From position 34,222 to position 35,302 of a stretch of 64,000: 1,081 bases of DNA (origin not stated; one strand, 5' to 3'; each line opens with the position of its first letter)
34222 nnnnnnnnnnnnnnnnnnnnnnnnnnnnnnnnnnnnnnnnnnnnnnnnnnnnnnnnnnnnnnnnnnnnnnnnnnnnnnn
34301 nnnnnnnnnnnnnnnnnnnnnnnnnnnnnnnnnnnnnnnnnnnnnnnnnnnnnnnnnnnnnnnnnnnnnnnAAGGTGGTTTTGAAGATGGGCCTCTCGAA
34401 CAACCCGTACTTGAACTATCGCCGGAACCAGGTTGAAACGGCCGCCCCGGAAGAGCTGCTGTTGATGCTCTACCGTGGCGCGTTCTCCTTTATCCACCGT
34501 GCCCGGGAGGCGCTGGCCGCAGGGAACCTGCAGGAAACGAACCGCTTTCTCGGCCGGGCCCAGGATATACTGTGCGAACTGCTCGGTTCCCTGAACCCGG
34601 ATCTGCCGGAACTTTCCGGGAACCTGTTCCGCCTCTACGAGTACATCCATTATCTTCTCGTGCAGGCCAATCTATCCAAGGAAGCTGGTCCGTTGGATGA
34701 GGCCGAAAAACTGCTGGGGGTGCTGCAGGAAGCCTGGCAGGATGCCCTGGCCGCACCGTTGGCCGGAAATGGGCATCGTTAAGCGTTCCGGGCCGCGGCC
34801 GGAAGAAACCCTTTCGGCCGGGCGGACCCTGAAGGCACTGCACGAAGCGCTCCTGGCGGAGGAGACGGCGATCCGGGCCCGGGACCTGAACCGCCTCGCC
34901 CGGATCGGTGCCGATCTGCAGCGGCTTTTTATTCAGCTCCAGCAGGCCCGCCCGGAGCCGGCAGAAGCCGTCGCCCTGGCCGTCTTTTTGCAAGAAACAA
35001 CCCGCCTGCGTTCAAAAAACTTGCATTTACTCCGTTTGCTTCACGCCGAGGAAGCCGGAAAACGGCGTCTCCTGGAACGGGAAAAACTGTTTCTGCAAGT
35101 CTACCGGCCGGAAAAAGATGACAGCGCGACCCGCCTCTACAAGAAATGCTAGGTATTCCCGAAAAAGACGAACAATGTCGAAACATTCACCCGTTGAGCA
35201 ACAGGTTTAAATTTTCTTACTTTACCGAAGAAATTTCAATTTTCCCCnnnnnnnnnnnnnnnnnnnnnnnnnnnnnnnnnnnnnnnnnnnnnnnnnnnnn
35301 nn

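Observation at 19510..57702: Complete c-di-GMP circuit embedded in the motility regulon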

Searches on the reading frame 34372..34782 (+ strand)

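Call 93: search_protein_families(library=pfam, proteins=[window:34372-34782:+], max_evalue=0.1)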
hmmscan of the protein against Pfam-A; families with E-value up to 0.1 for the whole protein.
window:34372-34782:+ (136 aa): 3 families
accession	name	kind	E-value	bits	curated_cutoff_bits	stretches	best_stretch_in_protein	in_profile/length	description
PF02561.19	FliS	-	4.1e-33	114.5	26.7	1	15-125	3-114/115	Flagellar protein FliS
PF22360.1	SbsC_spectrin-like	-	0.0051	18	26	0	41-90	10-59/62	SbsC,spectrin-like repeat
PF22510.1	FlhF_N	-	0.035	14.6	27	0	47-69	32-53/54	Flagellar biosynthesis protein FlhF, N domain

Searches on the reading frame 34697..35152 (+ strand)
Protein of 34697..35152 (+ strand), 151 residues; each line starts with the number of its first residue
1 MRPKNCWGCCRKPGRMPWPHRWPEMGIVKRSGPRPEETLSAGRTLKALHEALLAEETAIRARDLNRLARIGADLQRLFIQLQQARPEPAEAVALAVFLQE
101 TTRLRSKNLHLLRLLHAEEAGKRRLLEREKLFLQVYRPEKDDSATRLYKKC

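Call 4: search_protein_families(library=pfam, proteins=[window:34697-35152:+])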
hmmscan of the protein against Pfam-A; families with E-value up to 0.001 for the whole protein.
window:34697-35152:+ (151 aa): 0 families

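Call 10: search_protein_families(library=pfam, proteins=[window:34697-35152:+], max_evalue=10)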
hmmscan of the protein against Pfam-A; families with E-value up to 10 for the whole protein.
window:34697-35152:+ (151 aa): 1 family
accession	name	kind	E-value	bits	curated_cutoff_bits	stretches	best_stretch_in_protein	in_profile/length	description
PF09347.15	DUF1989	-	0.17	12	27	1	34-73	39-78/168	Domain of unknown function (DUF1989)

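Call 31: search_protein_families(library=ncbifam, proteins=[window:34697-35152:+], max_evalue=0.01)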
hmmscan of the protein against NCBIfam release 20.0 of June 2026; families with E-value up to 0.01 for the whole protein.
window:34697-35152:+ (151 aa): 0 families

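Call 93: search_protein_families(library=pfam, proteins=[window:34697-35152:+], max_evalue=0.1)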
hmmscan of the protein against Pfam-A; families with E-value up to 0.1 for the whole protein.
window:34697-35152:+ (151 aa): 0 families
